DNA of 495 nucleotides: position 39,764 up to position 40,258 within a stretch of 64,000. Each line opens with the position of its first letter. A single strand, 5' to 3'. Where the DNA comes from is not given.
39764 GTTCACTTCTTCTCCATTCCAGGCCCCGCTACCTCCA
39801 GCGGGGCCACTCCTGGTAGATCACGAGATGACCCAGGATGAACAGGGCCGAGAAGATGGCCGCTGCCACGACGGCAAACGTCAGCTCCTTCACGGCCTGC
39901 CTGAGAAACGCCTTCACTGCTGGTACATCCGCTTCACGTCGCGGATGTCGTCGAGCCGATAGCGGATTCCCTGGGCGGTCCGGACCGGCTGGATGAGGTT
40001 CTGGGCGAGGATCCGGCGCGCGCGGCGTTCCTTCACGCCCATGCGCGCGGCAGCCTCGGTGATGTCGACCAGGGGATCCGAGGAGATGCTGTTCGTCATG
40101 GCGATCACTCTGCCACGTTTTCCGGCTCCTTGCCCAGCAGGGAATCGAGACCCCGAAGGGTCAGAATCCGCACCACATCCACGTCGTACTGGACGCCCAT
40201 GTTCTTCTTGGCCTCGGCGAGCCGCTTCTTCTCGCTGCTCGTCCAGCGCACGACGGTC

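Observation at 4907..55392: Three lower-GC non-coding islands share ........-type iterons and exact 9-13-mers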

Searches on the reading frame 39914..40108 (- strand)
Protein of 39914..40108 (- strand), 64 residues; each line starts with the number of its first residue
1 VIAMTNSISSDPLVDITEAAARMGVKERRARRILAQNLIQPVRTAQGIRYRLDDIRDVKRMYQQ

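Call 48: search_protein_families(library=pfam, proteins=[window:39914-40108:-], max_evalue=0.01)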
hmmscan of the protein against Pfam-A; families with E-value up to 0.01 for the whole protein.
window:39914-40108:- (64 aa): 2 families
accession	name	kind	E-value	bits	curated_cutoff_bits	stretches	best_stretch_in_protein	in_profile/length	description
PF12728.13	HTH_17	-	7.2e-05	23.4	27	1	14-57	2-45/51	Helix-turn-helix domain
PF00376.29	MerR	-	0.0025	18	28.2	1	16-50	2-37/38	MerR family regulatory protein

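Call 60: search_solved_structures(query=window:39914-40108:-, max_evalue=1, show_alignments=3)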
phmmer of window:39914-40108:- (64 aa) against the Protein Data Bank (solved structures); distinct sequences matched with E-value up to 1: 8.
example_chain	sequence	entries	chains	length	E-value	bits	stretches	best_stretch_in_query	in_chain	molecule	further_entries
7a8s_A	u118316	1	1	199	0.00041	23.8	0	44-62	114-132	sTIM11_h3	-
5bvl_A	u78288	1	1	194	0.0006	23.3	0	45-62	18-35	designed TIM barrel sTIM11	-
6yqy_A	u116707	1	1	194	0.00078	23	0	45-62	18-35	de novo designed TIM barrel sTIM11noCys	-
7osu_A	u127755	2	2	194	0.00087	22.8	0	45-62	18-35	sTIM11noCys-SB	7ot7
8r8o_A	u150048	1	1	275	0.0013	22.3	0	38-62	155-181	HalluTIM3-1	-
8r8n_A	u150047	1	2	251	0.0024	21.4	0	39-62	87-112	HalluTIM2-2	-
8cws_A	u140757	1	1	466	0.64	13.9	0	13-61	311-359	F4132-2 Chain A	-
8cwy_A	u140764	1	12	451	0.93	13.4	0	13-61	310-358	T32-15-1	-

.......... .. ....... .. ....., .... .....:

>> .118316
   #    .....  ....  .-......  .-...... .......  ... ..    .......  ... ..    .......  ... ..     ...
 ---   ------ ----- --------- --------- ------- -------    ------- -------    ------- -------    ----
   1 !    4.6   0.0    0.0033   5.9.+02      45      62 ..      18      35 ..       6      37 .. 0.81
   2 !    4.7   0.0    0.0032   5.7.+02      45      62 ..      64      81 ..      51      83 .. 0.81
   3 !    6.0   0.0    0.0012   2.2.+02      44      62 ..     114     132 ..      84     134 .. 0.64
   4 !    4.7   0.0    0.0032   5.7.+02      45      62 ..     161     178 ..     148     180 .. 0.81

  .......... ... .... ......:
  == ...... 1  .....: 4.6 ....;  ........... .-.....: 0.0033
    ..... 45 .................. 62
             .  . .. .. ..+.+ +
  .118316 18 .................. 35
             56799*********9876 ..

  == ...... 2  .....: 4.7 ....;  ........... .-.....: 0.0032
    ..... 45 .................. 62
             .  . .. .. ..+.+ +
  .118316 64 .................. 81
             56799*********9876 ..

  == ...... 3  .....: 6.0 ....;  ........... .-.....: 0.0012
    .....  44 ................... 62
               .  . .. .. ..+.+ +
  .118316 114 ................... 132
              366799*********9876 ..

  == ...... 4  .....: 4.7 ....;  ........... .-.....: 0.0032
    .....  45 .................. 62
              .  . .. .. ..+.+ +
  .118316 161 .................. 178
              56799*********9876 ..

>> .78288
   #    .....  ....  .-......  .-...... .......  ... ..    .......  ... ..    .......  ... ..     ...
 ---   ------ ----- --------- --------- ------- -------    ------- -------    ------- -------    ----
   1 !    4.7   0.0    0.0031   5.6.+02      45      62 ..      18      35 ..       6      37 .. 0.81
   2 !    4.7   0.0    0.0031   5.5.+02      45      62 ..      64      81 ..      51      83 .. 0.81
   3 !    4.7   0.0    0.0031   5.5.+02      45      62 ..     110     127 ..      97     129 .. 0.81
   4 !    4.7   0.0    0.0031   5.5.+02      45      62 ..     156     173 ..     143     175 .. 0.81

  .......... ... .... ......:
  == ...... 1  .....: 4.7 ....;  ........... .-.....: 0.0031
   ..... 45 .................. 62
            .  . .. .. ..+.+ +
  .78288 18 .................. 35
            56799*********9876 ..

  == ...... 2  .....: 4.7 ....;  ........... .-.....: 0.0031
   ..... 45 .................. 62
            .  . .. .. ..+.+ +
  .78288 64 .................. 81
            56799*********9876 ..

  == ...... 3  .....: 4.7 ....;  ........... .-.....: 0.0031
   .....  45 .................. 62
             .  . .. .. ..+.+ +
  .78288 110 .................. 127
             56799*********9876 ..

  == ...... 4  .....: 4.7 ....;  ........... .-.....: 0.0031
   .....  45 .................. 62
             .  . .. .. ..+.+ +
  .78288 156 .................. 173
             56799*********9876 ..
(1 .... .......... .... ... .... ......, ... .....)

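Call 66: find_related_loci(query=window:39914-40108:-, collection=viral_contigs, flank=1500)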
Query window:39914-40108:- (64 aa) in viral_contigs; peptide patterns used: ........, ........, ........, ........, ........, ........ (x = any residue, [..] = any of these).
27 stretches matched a pattern; 5 encode a relative of the query (tblastn E <= 1e-3); 5 distinct loci.
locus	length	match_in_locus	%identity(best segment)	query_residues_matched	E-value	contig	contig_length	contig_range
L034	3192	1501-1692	98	1-64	2e-39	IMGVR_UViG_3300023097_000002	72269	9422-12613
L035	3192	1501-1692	98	1-64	2e-39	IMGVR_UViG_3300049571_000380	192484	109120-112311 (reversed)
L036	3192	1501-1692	95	1-64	2e-38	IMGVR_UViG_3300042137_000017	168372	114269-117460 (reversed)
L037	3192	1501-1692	89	1-64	6e-36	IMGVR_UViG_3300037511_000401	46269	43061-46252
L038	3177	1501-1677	80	4-62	2e-30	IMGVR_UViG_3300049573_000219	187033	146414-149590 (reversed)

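Call 67: search_protein_families(library=ncbifam, proteins=[window:39914-40108:-], max_evalue=1)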
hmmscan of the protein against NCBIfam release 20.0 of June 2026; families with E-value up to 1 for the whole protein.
window:39914-40108:- (64 aa): 1 family
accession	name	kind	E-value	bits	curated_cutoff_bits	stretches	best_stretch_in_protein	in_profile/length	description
TIGR01764.1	excise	domain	0.0094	16.3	28.8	1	16-53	4-39/49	excisionase family DNA-binding protein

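Call 68: search_protein_families(library=phrogs, proteins=[window:39914-40108:-], max_evalue=0.001)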
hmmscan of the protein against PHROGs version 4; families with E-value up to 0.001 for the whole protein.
window:39914-40108:- (64 aa): 1 family
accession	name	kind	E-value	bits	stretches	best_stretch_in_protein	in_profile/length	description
phrog_66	-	integration and excision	6.5e-05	23.8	1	4-59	84-140/412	excisionase and transcriptional regulator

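Call 90: find_homologous_proteins(query=window:39914-40108:-, max_evalue=0.001)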
Query window:39914-40108:- (64 aa): 17 proteins with E <= 0.001 among 17 candidates.
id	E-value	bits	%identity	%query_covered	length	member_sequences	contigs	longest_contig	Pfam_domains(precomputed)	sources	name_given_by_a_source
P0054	2.1e-31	123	97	100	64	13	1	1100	-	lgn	-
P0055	2.1e-27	111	92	94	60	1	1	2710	-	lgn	-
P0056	6.8e-27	109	89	98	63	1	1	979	-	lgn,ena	-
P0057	1.3e-26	108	90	95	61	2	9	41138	-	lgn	-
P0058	4.6e-25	103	85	95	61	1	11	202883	-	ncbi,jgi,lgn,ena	jgi:hypothetical protein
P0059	1.1e-24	102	83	100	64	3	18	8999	-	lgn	-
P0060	1.9e-24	101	85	95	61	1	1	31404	-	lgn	-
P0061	6.5e-24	100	80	95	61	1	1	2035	-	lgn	-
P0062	8.7e-24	99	80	95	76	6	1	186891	-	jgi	jgi:hypothetical protein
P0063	1.6e-23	98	80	100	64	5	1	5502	-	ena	-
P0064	2.7e-23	98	82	95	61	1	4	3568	-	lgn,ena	-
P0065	7.1e-23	96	79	95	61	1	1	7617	-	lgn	-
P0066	1.1e-22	96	80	95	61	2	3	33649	-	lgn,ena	-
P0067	2.5e-22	95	78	98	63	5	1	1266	-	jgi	-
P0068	1.2e-21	93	80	92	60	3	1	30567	-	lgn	-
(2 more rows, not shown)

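Call 96: predict_structure(alignment_id=A8)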
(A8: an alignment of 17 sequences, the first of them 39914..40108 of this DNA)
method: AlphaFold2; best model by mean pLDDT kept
length: 64 residues; sequences in the alignment: 17
mean_pLDDT: 85.1   pTM: 0.67
mean pLDDT of the five models: 85.1, 83.7, 82.7, 82.1, 81.7
residues with pLDDT >= 90: 47; 70-90: 5; 50-70: 5; < 50: 7
segments of 3 or more residues with pLDDT < 50: 1-7
pLDDT, mean of each block of 10 residues (from residue 1): 48 91 95 94 92 93 79
secondary structure, 60 per line:
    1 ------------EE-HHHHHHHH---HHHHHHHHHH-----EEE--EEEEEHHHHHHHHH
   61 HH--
elements in order: H16-23 H27-36 E42-44 E47-51 H52-62

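Call 98: fold_search(model_id=the predicted structure, library=pdb)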
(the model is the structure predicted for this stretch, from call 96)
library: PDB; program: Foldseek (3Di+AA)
matches with E <= 10: 565; with E <= 0.001: 0
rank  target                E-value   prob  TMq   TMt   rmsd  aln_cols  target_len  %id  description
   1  6ama_P                9.3e-03  1.00  0.59  0.65   2.3        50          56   26  Structure of S. coelicolor/S. venezuelae BldC-smeA-ssfA complex to 3.09 Angstrom (released 2018-03-28)
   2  5i44_I                1.1e-02  1.00  0.63  0.62   2.2        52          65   19  Structure of RacA-DNA complex; P21 form (released 2016-05-04)
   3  6ama_A                1.1e-02  1.00  0.55  0.64   2.2        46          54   28  Structure of S. coelicolor/S. venezuelae BldC-smeA-ssfA complex to 3.09 Angstrom (released 2018-03-28)
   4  6amk_A                1.1e-02  1.00  0.56  0.66   2.4        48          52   27  Structure of Streptomyces venezuelae BldC-whiI opt complex (released 2018-03-28)
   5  6ama_B                1.6e-02  1.00  0.59  0.66   2.3        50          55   26  Structure of S. coelicolor/S. venezuelae BldC-smeA-ssfA complex to 3.09 Angstrom (released 2018-03-28)
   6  6ama_Y                1.6e-02  1.00  0.57  0.63   2.3        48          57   27  Structure of S. coelicolor/S. venezuelae BldC-smeA-ssfA complex to 3.09 Angstrom (released 2018-03-28)
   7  5i44_A                2.0e-02  1.00  0.64  0.62   2.3        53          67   19  Structure of RacA-DNA complex; P21 form (released 2016-05-04)
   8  5i44_K                2.3e-02  1.00  0.65  0.64   2.3        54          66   18  Structure of RacA-DNA complex; P21 form (released 2016-05-04)
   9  5i44_B                2.6e-02  1.00  0.66  0.63   2.0        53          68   19  Structure of RacA-DNA complex; P21 form (released 2016-05-04)
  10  5i41                  2.8e-02  1.00  0.69  0.66   1.8        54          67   18  Structure of the apo RacA DNA binding domain (released 2016-05-04)
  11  4j2n_A                2.8e-02  1.00  0.62  0.71   2.1        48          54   25  Crystal Structure of mycobacteriophage Pukovnik Xis (released 2013-10-23)
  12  5i44_H                2.8e-02  1.00  0.60  0.60   2.5        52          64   19  Structure of RacA-DNA complex; P21 form (released 2016-05-04)
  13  4j2n_C                3.2e-02  1.00  0.61  0.68   2.2        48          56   25  Crystal Structure of mycobacteriophage Pukovnik Xis (released 2013-10-23)
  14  6ama_H                3.2e-02  1.00  0.57  0.65   2.3        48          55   27  Structure of S. coelicolor/S. venezuelae BldC-smeA-ssfA complex to 3.09 Angstrom (released 2018-03-28)
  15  2zhg_A                5.1e-02  1.00  0.63  0.37   2.0        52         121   27  Crystal structure of SoxR in complex with DNA (released 2008-03-25)
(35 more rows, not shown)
